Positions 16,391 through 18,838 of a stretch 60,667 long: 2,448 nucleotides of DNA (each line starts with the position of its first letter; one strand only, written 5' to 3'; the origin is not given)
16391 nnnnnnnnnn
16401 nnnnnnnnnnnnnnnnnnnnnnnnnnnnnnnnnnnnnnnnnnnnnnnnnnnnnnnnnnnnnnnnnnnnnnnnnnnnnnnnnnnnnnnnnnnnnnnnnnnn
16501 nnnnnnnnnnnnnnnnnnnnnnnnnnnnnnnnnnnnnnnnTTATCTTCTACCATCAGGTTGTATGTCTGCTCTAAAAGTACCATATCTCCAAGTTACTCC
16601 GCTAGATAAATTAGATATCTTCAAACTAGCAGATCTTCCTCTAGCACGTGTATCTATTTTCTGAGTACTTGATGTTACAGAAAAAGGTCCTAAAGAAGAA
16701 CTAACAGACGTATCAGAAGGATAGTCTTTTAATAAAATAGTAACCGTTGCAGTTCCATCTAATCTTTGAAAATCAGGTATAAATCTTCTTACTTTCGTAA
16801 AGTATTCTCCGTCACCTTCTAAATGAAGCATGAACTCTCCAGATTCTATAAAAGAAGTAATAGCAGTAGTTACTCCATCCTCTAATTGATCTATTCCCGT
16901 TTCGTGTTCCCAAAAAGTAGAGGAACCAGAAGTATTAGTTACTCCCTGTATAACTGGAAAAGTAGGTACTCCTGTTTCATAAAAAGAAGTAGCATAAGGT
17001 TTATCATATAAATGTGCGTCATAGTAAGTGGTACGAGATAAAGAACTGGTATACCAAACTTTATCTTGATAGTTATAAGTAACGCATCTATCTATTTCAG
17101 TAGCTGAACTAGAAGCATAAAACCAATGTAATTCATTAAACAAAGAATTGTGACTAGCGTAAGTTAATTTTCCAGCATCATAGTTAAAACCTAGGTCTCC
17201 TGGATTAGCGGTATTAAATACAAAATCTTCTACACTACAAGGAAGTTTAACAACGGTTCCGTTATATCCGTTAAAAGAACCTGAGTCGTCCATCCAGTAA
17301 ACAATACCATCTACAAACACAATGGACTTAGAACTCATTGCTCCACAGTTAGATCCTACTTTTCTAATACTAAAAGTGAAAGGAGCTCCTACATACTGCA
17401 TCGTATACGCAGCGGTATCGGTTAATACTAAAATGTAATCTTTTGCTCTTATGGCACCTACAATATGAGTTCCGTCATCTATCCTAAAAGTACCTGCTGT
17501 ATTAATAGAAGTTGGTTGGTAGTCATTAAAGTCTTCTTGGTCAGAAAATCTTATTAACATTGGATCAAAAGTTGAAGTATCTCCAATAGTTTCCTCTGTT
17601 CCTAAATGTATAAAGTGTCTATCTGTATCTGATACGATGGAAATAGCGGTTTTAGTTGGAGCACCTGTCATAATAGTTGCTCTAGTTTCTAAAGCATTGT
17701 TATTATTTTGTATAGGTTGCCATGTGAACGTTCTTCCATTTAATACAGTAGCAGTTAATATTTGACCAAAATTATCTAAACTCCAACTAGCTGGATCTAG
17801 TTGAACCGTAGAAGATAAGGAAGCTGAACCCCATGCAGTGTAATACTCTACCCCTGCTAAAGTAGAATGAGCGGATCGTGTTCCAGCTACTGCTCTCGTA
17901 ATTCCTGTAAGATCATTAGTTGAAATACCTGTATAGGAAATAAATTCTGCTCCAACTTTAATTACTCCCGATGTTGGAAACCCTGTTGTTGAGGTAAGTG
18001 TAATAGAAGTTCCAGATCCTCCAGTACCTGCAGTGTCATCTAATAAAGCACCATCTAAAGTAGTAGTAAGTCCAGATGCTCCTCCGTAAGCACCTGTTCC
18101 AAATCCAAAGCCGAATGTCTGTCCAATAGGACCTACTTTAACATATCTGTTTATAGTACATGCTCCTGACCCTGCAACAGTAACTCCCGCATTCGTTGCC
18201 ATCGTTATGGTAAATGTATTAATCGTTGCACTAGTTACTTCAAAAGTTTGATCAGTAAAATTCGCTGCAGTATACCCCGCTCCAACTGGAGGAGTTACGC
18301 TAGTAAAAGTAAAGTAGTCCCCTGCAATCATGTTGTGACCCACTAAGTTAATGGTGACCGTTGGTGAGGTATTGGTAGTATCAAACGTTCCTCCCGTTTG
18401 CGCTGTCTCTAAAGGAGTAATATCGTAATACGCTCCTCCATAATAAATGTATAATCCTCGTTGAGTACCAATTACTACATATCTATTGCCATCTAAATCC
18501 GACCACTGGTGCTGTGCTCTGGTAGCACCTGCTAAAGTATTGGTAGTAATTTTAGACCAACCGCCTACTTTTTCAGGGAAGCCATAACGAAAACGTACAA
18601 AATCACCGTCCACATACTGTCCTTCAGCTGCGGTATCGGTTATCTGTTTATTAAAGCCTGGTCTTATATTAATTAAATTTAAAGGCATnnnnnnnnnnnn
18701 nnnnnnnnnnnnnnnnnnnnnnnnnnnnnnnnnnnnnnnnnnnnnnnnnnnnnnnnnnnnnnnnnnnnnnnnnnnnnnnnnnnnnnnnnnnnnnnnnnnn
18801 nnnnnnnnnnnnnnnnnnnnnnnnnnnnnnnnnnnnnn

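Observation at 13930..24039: Enzyme island inside the tail module: 2OG-Fe(II) oxygenase paralogs, a NodU/CmcH carbamoyltransferase, and GT-A and GT-B glycosyltransferases. Candidate virion (fibre) or host-glycan hydroxylation, glycosylation and carbamoylation pathway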

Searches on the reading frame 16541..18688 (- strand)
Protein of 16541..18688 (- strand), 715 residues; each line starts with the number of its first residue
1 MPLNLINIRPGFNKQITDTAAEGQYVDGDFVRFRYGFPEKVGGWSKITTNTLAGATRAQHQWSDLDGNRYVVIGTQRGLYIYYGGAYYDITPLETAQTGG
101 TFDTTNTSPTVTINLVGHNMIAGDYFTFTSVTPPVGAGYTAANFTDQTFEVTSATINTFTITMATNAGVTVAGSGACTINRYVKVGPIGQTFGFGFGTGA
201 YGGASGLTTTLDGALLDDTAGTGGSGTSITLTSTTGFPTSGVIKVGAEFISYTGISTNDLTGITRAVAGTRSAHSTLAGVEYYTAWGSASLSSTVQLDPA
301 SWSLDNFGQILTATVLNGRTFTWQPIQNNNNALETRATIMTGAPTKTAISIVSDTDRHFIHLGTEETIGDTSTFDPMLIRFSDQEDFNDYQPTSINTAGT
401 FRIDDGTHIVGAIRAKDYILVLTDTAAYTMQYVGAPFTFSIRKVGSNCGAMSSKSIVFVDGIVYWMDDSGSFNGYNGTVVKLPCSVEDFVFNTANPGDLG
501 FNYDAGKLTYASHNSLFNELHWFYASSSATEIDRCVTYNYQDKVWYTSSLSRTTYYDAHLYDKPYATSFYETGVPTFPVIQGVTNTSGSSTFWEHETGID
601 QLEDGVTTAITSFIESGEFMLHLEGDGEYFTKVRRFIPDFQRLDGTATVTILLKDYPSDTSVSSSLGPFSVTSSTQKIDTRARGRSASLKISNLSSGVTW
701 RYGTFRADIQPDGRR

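Call 3: search_protein_families(library=pfam, proteins=[window:16541-18688:-], max_evalue=0.1)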
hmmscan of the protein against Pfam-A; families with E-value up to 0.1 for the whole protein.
window:16541-18688:- (715 aa): 0 families

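Call 5: search_protein_families(library=phrogs, proteins=[window:16541-18688:-], max_evalue=0.01)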
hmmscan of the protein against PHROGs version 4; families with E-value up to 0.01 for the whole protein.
window:16541-18688:- (715 aa): 1 family
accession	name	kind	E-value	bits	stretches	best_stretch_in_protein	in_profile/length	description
phrog_3287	-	head and packaging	2.4e-78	265.2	1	6-715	8-524/524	virion structural protein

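Call 8: search_dna_similar(query=window:16541-18688:-, collection=phages, mode=protein, max_rows=30)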
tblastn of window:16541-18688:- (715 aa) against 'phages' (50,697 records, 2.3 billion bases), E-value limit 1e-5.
Records with a match: 26; places in all: 26; records where one place covers at least 80% of the query: 4.
Best place of each record, by identity: <60% 26.
By first word of the organism name: Caudoviricetes 7; Caulobacter 4; Pelagibacter 2; Roseobacter 2; Planktothrix 2; phage 1; Phage 1; Synechococcus 1; Sinorhizobium 1; Microcystis 1; and 4 more.
By host as written in the record: - 9; Caulobacter vibrioides CB15 3; Candidatus Pelagibacter sp. HTCC1062 2; Roseobacter sp. FZCC0083 2; unknown 1; Gammaproteobacteria 1; Synechococcus sp. 1; Planktothricoides raciborskii 1; and 6 more.
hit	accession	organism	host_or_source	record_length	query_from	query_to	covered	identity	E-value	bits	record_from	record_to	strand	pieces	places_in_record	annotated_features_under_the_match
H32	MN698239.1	Pelagibacter phage HTVC023P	Candidatus Pelagibacter sp. HTCC1062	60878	1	715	79%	57.5%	3e-151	664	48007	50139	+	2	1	hypothetical protein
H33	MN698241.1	Pelagibacter phage HTVC027P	Candidatus Pelagibacter sp. HTCC1062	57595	3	715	86%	49.1%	8e-139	623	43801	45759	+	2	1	hypothetical protein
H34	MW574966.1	phage 023Pt_psg01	unknown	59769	3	715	89%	45.8%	2e-119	547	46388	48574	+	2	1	hypothetical protein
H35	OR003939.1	Phage DSL-LC04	Gammaproteobacteria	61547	6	715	85%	40.2%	6e-98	450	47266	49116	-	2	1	stabilization protein | hypothetical protein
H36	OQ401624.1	Roseobacter phage CRP-902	Roseobacter sp. FZCC0083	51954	1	715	76%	34.8%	7e-56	290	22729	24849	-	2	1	constituent protein | hypothetical protein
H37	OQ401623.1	Roseobacter phage CRP-901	Roseobacter sp. FZCC0083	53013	1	715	76%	33.8%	4e-54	280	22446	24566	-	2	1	constituent protein | hypothetical protein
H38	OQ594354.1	Synechococcus phage MinM2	Synechococcus sp.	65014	6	715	76%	30.9%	4e-38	229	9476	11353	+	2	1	constituent protein | putative tail protein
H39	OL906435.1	Planktothrix phage Pag-Yong1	Planktothrix agardhii FACHB-1261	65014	6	715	76%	30.9%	4e-38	229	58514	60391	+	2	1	needle head protein | hypothetical protein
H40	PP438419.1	Planktothrix phage Pra-JY27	Planktothricoides raciborskii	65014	6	715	76%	30.9%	4e-38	229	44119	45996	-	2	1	hypothetical protein | putative tail protein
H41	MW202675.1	Caudoviricetes sp.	Manatee Spring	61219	1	714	83%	27.4%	2e-41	229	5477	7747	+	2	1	phage stabilization protein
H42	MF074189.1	Sinorhizobium phage phiM5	Sinorhizobium meliloti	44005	6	715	78%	26.1%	3e-19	157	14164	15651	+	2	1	structural protein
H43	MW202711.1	Caudoviricetes sp.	Manatee Spring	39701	1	715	75%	26.8%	4e-26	177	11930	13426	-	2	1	phage stabilization protein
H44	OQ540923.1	Microcystis phage MJing1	Microcystis sp.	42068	3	625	58%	29.5%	3e-26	188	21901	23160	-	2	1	hypothetical protein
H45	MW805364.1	Octadecabacter Antarctic DB virus 2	Octadecabacter sp. strain IceBac 430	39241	301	715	58%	28.5%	1e-34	148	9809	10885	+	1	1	hypothetical protein (x2)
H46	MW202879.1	Caudoviricetes sp.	Manatee Spring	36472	301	715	58%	27.6%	4e-38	159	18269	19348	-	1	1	phage stabilization protein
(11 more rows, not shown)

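Call 9: get_annotated_region(hit=H32, flank=14000)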
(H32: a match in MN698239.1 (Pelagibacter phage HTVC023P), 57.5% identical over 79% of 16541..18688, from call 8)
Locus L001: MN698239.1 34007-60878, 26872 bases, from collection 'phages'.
description: Pelagibacter phage HTVC023P, complete genome.
organism: Pelagibacter phage HTVC023P (NCBI taxid 2686455)
taxonomy: Viruses; Duplodnaviria; Heunggongvirae; Uroviricota; Caudoviricetes
host: Candidatus Pelagibacter sp. HTCC1062; source: seawater; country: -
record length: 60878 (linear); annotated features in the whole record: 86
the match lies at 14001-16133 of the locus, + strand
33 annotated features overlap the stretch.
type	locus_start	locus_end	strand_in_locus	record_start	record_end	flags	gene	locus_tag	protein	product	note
CDS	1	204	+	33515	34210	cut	-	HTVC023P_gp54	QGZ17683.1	hypothetical protein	-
CDS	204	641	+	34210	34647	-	-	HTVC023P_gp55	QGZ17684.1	hypothetical protein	-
CDS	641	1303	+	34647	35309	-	-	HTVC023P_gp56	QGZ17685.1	hypothetical protein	-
CDS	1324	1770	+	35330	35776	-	-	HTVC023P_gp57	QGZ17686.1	hypothetical protein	-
CDS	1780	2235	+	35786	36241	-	-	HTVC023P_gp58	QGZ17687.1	hypothetical protein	-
CDS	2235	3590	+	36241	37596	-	-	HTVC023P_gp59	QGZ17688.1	hypothetical protein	-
CDS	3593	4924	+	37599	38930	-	-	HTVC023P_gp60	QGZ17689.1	hypothetical protein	-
CDS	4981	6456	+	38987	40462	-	-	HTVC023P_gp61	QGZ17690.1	hypothetical protein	-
CDS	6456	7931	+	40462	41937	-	-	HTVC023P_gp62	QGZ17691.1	hypothetical protein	-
CDS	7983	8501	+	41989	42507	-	-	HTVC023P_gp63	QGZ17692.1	hypothetical protein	-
CDS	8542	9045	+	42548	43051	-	-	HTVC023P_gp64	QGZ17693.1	hypothetical protein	-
CDS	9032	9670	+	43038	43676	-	-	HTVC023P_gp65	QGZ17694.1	2OG-Fe(II) oxygenase superfamily-like protein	-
CDS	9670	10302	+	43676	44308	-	-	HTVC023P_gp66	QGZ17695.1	2OG-Fe(II) oxygenase superfamily-like protein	-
CDS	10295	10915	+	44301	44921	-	-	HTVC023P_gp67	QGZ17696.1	putative ferrochelatase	-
CDS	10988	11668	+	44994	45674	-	-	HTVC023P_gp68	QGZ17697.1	hypothetical protein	-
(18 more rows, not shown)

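Call 10: get_annotated_region(hit=H33, flank=14000)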
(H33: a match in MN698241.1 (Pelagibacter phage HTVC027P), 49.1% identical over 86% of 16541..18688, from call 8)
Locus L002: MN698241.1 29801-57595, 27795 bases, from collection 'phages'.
description: Pelagibacter phage HTVC027P, complete genome.
organism: Pelagibacter phage HTVC027P (NCBI taxid 2686457)
taxonomy: Viruses; Duplodnaviria; Heunggongvirae; Uroviricota; Caudoviricetes
host: Candidatus Pelagibacter sp. HTCC1062; source: seawater; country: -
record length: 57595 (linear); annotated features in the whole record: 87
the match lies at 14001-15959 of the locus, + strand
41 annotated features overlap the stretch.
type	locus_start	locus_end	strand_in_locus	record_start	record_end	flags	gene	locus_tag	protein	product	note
CDS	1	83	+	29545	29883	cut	-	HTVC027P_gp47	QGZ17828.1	hypothetical protein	-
CDS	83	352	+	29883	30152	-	-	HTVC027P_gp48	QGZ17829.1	hypothetical protein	-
CDS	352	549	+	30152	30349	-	-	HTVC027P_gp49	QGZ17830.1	hypothetical protein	-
CDS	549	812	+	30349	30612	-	-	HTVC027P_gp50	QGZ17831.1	hypothetical protein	-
CDS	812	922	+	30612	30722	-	-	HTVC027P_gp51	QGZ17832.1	hypothetical protein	-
CDS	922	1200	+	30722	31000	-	-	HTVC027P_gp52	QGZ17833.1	hypothetical protein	-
CDS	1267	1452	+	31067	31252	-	-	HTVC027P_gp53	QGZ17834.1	hypothetical protein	-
CDS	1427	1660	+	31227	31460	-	-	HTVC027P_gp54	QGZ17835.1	hypothetical protein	-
CDS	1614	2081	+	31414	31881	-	-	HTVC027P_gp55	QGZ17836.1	co-chaperone GroES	-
CDS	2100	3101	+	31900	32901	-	-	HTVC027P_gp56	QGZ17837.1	hypothetical protein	-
CDS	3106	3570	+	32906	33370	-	-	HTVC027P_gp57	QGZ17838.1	hypothetical protein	-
CDS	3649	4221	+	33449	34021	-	-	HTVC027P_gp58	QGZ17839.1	hypothetical protein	-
CDS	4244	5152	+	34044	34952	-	-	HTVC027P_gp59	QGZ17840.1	capsid protein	-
CDS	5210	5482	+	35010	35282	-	-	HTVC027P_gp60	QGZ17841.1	hypothetical protein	-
CDS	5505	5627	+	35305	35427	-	-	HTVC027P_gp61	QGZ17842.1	hypothetical protein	-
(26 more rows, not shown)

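Call 31: find_related_loci(query=A1, collection=viral_contigs, flank=10000)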
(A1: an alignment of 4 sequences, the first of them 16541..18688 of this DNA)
Query A1 (715 aa) in viral_contigs; peptide patterns used: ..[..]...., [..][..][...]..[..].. (x = any residue, [..] = any of these).
600 stretches matched a pattern (row limit reached: there are more); 595 encode a relative of the query (tblastn E <= 1e-3); the best 80 are kept; 80 distinct loci.
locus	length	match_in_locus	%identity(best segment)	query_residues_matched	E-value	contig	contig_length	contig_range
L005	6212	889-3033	89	1-715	0e+0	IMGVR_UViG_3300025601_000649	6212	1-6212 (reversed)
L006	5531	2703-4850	75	1-715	0e+0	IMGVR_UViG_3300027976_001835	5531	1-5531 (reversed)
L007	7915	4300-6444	70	1-715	0e+0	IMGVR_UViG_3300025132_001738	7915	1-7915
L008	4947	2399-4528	66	1-715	0e+0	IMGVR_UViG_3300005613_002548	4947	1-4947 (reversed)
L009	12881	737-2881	68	1-715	0e+0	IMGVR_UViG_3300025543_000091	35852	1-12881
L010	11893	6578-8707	68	1-715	0e+0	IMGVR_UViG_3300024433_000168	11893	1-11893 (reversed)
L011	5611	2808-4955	64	1-715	0e+0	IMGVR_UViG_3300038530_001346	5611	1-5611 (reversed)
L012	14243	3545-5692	64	1-715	0e+0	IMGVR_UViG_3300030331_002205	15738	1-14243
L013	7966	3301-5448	63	1-715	0e+0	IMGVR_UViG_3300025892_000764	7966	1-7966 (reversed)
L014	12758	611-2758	62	1-715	0e+0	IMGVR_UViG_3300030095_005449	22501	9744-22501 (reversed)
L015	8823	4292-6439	63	1-715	0e+0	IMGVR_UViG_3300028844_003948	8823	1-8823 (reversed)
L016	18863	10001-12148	61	1-715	0e+0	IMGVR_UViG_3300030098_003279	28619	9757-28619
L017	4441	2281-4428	63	1-715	0e+0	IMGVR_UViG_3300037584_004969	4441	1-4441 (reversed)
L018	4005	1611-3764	63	1-715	0e+0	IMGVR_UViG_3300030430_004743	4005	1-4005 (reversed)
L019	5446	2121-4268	63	1-715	0e+0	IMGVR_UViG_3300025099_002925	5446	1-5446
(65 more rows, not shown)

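Call 69: get_annotated_region(hit=H34, flank=12000)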
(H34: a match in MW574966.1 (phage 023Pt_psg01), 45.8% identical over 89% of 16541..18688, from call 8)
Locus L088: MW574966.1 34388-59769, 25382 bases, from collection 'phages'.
description: Phage 023Pt_psg01, complete genome.
organism: phage 023Pt_psg01 (NCBI taxid 2945965)
taxonomy: Viruses; Duplodnaviria; Heunggongvirae; Uroviricota; Caudoviricetes
host: unknown; source: seawater; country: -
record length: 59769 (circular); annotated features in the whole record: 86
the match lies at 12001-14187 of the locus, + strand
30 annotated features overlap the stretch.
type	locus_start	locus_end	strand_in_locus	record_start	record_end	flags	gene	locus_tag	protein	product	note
CDS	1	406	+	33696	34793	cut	-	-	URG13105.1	hypothetical protein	-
CDS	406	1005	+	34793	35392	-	-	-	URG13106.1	hypothetical protein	-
CDS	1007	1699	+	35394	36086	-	-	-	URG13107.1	hypothetical protein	-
CDS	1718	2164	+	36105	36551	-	-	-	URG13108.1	hypothetical protein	-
CDS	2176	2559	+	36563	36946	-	-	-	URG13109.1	tail fiber domain containing protein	-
CDS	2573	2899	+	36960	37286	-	-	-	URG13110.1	putative structural protein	-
CDS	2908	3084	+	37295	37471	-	-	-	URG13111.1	hypothetical protein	-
CDS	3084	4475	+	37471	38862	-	-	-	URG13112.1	putative structural protein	-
CDS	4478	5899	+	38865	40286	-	-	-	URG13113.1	putative structural protein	-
CDS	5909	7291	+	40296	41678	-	-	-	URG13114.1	putative structural protein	-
CDS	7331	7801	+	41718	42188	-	-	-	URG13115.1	hypothetical protein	-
CDS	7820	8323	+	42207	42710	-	-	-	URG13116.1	hypothetical protein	-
CDS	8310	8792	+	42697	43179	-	-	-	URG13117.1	DNA endonuclease V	-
CDS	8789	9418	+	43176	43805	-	-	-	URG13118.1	2OG-Fe(II) oxygenate superfamily protein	-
CDS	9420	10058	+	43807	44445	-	-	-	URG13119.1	hypothetical protein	-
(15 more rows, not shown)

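Call 80: search_solved_structures(query=A1, max_evalue=0.1)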
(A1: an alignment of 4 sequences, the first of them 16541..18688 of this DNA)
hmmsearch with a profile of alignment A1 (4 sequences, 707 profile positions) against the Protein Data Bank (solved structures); distinct sequences matched with E-value up to 0.1: 3.
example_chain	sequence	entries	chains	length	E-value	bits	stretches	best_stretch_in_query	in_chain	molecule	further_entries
9nwi_Y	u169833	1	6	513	1.9e-15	59.6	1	385-704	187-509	Capsid and scaffold protein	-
8zkm_E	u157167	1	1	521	4.8e-05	25.2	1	412-542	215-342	nozzle of release VP1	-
8zkk_O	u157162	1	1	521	4.9e-05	25.2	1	412-542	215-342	nozzle gp16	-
